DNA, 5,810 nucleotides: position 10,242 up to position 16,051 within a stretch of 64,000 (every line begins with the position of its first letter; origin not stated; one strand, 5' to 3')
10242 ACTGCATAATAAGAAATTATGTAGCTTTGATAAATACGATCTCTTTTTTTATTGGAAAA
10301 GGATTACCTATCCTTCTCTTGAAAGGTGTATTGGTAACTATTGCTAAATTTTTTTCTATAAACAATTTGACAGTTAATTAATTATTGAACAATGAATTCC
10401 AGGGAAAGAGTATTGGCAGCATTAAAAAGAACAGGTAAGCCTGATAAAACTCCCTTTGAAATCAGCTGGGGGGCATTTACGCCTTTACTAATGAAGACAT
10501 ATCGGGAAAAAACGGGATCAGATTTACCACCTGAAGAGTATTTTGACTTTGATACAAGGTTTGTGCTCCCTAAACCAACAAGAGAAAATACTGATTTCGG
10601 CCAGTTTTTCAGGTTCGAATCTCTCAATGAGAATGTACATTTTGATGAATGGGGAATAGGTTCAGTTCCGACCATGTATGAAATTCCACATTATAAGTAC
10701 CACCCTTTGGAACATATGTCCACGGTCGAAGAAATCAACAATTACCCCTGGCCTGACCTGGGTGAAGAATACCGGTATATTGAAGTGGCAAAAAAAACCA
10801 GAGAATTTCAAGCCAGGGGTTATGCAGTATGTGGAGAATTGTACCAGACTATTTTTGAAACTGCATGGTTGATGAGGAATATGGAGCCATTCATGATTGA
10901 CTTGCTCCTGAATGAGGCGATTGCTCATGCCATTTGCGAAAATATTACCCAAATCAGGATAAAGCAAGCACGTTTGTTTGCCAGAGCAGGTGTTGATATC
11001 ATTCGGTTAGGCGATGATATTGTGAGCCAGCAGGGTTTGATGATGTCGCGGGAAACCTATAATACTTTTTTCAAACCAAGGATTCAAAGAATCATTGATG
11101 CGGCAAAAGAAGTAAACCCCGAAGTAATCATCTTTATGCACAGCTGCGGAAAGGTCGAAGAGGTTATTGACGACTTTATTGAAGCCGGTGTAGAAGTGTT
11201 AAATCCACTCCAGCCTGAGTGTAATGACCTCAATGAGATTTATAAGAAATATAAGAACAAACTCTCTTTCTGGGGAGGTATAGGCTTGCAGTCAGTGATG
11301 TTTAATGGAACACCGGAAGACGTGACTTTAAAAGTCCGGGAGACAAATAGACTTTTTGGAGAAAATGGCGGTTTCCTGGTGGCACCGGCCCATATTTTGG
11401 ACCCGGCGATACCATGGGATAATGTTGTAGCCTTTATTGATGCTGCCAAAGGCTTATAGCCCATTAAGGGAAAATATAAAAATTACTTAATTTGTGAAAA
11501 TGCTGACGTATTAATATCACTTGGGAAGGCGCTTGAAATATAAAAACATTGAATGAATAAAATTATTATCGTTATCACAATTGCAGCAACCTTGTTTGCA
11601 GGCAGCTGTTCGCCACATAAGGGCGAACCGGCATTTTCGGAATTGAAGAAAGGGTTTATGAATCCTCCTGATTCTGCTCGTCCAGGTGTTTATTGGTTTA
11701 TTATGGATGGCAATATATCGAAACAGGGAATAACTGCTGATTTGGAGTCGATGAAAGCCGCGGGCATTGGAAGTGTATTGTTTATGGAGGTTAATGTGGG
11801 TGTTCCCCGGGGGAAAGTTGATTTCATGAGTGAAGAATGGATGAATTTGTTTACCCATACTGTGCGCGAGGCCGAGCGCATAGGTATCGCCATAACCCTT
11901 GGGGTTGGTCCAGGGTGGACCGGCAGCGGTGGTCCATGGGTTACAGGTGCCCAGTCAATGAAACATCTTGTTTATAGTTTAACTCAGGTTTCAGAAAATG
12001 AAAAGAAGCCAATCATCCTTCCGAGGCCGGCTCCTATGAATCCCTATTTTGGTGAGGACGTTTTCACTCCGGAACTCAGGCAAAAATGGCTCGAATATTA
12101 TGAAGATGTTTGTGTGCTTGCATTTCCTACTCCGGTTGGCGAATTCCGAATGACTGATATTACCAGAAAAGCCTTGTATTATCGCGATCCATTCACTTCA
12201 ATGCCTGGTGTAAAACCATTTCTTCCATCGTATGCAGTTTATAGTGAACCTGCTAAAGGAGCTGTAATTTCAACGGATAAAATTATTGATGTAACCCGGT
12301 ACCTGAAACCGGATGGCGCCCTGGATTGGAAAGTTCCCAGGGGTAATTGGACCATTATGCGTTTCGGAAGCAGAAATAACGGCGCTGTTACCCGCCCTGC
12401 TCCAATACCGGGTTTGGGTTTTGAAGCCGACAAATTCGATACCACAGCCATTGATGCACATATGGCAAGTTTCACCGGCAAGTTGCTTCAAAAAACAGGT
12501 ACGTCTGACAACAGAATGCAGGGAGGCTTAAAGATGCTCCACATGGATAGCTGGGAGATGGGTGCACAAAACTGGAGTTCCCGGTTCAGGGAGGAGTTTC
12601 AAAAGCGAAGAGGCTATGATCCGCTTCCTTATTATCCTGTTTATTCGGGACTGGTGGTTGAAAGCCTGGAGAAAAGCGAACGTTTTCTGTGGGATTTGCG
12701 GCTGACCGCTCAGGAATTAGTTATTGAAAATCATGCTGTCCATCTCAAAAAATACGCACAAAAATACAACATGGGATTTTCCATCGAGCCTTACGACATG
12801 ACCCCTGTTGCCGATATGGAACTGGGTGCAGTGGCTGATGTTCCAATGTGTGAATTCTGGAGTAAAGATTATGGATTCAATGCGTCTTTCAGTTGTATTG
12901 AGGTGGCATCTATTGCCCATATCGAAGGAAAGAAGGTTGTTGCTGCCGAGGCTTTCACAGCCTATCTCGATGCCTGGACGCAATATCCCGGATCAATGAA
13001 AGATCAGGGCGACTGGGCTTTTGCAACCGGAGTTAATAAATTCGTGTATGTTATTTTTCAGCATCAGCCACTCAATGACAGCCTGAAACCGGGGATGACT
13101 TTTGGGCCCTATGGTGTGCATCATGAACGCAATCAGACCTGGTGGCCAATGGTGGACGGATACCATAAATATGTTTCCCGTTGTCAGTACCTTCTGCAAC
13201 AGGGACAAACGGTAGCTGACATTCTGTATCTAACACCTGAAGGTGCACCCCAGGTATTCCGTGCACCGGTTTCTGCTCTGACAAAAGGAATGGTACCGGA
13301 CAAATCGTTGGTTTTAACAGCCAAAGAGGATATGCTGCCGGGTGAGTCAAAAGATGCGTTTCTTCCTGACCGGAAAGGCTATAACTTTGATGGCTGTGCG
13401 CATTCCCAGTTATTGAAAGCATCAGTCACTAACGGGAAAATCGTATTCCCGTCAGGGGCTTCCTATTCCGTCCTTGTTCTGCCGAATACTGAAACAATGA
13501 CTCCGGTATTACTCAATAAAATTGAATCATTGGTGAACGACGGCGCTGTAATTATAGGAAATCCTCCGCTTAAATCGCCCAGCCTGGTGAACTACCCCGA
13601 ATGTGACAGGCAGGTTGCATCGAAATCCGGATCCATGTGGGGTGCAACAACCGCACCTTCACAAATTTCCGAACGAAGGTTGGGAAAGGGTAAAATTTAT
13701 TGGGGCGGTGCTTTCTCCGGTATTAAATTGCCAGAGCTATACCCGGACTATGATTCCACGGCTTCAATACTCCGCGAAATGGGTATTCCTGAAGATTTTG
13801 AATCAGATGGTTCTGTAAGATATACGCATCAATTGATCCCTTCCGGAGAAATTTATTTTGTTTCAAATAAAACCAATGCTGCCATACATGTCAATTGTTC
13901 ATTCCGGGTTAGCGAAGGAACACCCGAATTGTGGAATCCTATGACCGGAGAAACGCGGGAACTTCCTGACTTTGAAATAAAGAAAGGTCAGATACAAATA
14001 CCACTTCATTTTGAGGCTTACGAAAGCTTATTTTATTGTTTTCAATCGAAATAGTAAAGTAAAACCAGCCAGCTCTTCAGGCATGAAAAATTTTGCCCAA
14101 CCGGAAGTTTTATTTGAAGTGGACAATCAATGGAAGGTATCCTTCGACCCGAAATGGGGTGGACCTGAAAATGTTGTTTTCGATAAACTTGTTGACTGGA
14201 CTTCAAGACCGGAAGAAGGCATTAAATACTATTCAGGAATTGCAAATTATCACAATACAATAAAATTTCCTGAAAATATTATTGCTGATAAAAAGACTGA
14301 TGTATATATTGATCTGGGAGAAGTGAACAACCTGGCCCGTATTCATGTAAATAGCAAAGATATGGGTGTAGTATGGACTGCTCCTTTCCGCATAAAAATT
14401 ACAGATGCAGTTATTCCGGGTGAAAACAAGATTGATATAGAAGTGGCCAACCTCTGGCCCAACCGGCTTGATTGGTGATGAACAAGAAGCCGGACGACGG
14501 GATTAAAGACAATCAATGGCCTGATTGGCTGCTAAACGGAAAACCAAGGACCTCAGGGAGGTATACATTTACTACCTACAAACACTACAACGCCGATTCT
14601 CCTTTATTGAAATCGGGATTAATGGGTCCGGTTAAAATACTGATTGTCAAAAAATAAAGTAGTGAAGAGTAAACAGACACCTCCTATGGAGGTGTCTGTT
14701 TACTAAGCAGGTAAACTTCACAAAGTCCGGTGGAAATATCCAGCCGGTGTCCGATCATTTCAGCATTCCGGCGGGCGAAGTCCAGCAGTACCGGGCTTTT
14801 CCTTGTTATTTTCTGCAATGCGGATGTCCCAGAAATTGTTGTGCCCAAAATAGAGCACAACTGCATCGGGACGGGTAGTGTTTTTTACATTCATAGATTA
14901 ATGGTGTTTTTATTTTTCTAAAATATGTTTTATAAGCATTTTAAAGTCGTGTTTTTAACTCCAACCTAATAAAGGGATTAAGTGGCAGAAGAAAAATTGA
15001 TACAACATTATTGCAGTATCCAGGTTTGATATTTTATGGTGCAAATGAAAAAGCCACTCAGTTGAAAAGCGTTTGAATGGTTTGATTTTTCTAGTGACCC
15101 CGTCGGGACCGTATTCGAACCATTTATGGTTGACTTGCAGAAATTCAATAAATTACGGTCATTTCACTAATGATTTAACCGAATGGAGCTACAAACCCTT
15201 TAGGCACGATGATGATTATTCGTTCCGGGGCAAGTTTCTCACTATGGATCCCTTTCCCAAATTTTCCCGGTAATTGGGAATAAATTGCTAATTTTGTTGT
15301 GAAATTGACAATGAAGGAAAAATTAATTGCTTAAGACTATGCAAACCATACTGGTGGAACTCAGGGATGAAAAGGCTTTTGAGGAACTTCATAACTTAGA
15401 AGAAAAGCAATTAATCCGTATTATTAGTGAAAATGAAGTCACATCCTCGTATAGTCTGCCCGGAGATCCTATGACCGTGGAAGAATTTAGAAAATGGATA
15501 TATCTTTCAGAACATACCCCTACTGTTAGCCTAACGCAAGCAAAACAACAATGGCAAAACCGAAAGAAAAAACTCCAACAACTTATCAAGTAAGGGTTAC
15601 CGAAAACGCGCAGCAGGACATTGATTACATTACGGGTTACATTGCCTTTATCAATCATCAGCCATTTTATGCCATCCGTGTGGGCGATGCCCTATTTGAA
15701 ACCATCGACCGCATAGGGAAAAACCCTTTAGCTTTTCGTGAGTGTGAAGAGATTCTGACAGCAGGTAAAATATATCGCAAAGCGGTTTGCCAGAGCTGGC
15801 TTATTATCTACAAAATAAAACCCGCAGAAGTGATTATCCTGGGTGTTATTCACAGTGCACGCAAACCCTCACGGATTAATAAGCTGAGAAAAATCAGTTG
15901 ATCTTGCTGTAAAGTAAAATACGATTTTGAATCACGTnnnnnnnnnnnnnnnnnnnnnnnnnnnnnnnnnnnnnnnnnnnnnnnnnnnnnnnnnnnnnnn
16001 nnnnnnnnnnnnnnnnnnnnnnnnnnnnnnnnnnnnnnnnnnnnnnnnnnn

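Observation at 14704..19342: tRNA-Arg-flanked ~4.6-kb accessory islet carrying only a ParE pair and a giant primase-helicase: candidate conflict or defence locus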

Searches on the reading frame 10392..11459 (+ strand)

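Call 80: search_protein_families(library=pfam, proteins=[window:10392-11459:+], max_evalue=0.001)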
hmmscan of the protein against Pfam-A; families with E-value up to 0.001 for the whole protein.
window:10392-11459:+ (355 aa): 1 family
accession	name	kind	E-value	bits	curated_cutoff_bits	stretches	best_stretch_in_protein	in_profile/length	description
PF01208.23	URO-D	-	1.6e-23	83.8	23.9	1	98-353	92-344/346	Uroporphyrinogen decarboxylase (URO-D)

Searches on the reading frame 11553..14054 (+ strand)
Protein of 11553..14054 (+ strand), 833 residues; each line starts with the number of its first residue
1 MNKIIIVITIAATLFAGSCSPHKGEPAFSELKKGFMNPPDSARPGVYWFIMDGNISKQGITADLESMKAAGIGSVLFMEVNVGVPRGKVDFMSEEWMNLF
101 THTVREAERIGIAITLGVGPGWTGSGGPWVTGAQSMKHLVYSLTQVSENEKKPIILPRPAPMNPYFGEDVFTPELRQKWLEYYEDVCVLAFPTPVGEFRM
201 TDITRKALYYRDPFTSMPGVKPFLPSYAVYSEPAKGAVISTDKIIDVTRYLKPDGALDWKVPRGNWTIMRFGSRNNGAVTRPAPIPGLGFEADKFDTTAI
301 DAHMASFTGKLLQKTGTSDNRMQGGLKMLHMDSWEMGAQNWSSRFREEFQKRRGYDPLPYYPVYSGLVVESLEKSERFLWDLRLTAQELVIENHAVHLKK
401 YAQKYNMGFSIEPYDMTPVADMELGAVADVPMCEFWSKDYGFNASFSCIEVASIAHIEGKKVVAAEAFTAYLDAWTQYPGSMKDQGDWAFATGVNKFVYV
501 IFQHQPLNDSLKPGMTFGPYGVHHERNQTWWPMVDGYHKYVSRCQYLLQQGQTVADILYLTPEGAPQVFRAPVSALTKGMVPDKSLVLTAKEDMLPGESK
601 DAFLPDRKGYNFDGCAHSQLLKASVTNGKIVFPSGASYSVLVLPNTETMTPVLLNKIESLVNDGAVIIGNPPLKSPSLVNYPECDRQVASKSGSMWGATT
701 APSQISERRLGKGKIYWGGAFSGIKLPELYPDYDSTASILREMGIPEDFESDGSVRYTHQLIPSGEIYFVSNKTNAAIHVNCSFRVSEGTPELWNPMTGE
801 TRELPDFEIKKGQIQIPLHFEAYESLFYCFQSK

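Call 80: search_protein_families(library=pfam, proteins=[window:11553-14054:+], max_evalue=0.001)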
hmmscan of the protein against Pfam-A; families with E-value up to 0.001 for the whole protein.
window:11553-14054:+ (833 aa): 1 family
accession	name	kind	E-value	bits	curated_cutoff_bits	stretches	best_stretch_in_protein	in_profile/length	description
PF17132.9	Glyco_hydro_106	-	5.7e-175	584.3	29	2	37-569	2-552/743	alpha-L-rhamnosidase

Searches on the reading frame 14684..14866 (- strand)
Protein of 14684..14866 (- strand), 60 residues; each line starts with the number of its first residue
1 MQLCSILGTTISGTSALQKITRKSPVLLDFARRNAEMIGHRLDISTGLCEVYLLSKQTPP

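Call 80: search_protein_families(library=pfam, proteins=[window:14684-14866:-], max_evalue=0.001)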
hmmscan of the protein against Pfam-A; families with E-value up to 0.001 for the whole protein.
window:14684-14866:- (60 aa): 0 families

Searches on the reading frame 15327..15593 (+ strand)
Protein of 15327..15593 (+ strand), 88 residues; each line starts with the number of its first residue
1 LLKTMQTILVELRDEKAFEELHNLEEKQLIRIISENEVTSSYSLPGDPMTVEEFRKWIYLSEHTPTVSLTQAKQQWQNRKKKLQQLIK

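Call 4: search_protein_families(library=pfam, proteins=[window:15327-15593:+], max_evalue=0.01)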
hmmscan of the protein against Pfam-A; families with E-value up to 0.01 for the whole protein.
window:15327-15593:+ (88 aa): 0 families
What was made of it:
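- On TOTE conflict system (TPR, OB, TBP, Effector): No Pfam hit (call 4).
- On Cis-mobilizable element (CIME): The islet has three ORFs and none is a recombinase (call 4).
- The islet has only three genes, and none has a TPR, S1/CSD or TBP domain (call 4).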

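Call 5: search_protein_families(library=ncbifam, proteins=[window:15327-15593:+], max_evalue=0.01)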
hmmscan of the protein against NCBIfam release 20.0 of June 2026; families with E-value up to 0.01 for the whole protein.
window:15327-15593:+ (88 aa): 0 families

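Call 6: search_protein_families(library=padloc, proteins=[window:15327-15593:+], max_evalue=0.01)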
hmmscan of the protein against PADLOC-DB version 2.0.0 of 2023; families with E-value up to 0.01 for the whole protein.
window:15327-15593:+ (88 aa): 0 families
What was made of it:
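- On PADLOC-listed defence systems: ParE and the 84-aa protein gave no hit (call 6).
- PADLOC 2.0.0 has no system model for it, only domain-level hits (call 6).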

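Call 61: search_protein_families(library=phrogs, proteins=[window:15339-15593:+], max_evalue=0.01)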
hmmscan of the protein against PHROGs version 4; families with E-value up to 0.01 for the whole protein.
window:15339-15593:+ (84 aa): 0 families

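Call 108: search_protein_families(library=pfam, proteins=[window:15339-15593:+], max_evalue=0.01)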
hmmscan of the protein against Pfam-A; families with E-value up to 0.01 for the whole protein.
window:15339-15593:+ (84 aa): 0 families

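Call 112: find_homologous_proteins(query=window:15339-15593:+, max_evalue=0.001)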
Query window:15339-15593:+ (84 aa): 44 proteins with E <= 0.001 among 44 candidates.
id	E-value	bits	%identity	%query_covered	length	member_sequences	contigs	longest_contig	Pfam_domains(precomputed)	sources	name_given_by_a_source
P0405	1.8e-41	157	92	100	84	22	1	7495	-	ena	-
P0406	6.2e-36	139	79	100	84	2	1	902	-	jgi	-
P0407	1.8e-35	138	77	100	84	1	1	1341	-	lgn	-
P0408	1.2e-34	135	73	79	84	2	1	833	-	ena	-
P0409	4.4e-34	133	72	80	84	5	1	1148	-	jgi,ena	-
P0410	5.6e-33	130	73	79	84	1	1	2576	-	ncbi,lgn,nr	ncbi:MAG: hypothetical protein JXA03_12535 [Bacteroidales bacterium]|nr:hypothetical protein [Bacter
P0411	3.9e-28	114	65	100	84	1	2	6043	-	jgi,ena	-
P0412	8.1e-28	113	68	100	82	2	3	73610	-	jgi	jgi:predicted ATP-grasp superfamily ATP-dependent carboligase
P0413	2.7e-27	112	68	100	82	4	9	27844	-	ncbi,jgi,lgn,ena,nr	ncbi:MAG: hypothetical protein BWY08_01397 [Bacteroidetes bacterium ADurb.Bin174]|nr:MAG: hypothetic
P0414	4.8e-27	111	64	100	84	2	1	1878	-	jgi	-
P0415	2.2e-26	109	65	100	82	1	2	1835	-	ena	-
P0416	4.7e-26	108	63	100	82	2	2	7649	-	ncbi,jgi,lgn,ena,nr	ncbi:MAG TPA: hypothetical protein VMV56_03600 [Williamwhitmania sp.]|nr:hypothetical protein [Willi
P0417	6.2e-26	107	65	100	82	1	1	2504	-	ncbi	-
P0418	7.8e-26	107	65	100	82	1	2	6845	-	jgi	jgi:hypothetical protein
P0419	8.5e-26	107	64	100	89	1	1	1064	-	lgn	-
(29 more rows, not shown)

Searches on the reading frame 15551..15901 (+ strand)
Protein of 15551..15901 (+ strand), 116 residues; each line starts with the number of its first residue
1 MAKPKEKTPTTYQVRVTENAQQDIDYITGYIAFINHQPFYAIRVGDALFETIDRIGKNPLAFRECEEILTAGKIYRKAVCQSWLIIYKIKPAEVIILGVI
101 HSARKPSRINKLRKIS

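Call 4: search_protein_families(library=pfam, proteins=[window:15551-15901:+], max_evalue=0.01)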
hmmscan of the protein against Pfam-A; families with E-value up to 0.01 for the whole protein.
window:15551-15901:+ (116 aa): 1 family
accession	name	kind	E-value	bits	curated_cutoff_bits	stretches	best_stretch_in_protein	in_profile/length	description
PF05016.21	ParE_toxin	-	1.1e-12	48.8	23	1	14-105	1-88/89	ParE toxin of type II toxin-antitoxin system, parDE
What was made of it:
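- On ParDE-type type II toxin-antitoxin: PF05016, 48.8 bits against a cut-off of 23 (call 4).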

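Call 5: search_protein_families(library=ncbifam, proteins=[window:15551-15901:+], max_evalue=0.01)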
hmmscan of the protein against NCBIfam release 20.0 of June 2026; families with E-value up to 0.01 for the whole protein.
window:15551-15901:+ (116 aa): 0 families

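Call 6: search_protein_families(library=padloc, proteins=[window:15551-15901:+], max_evalue=0.01)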
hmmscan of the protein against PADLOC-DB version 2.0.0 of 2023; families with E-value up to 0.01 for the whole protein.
window:15551-15901:+ (116 aa): 0 families

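Call 60: search_solved_structures(query=window:15551-15901:+, max_evalue=0.01)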
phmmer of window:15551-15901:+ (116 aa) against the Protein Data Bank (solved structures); distinct sequences matched with E-value up to 0.01: 0.

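Call 61: search_protein_families(library=phrogs, proteins=[window:15551-15901:+], max_evalue=0.01)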
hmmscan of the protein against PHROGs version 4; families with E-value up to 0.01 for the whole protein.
window:15551-15901:+ (116 aa): 3 families
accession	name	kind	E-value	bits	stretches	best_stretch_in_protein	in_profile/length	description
phrog_2455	-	unknown function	2.3e-12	48.1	1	11-107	2-96/99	-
phrog_5232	-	moron, auxiliary metabolic gene and host takeover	3.8e-07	30.9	1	11-105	2-92/97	toxin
phrog_12577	-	unknown function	0.0094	17.2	0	14-110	6-102/115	-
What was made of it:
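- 15551..15901 (+): ParE/RelE-fold toxin of 116 aa. It overlaps the antitoxin ORF by 43 nt. Call 4 (PF05016, E 1.1e-12, 48.8 bits against a cut-off of 23); call 61 (phrog_5232 'toxin').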
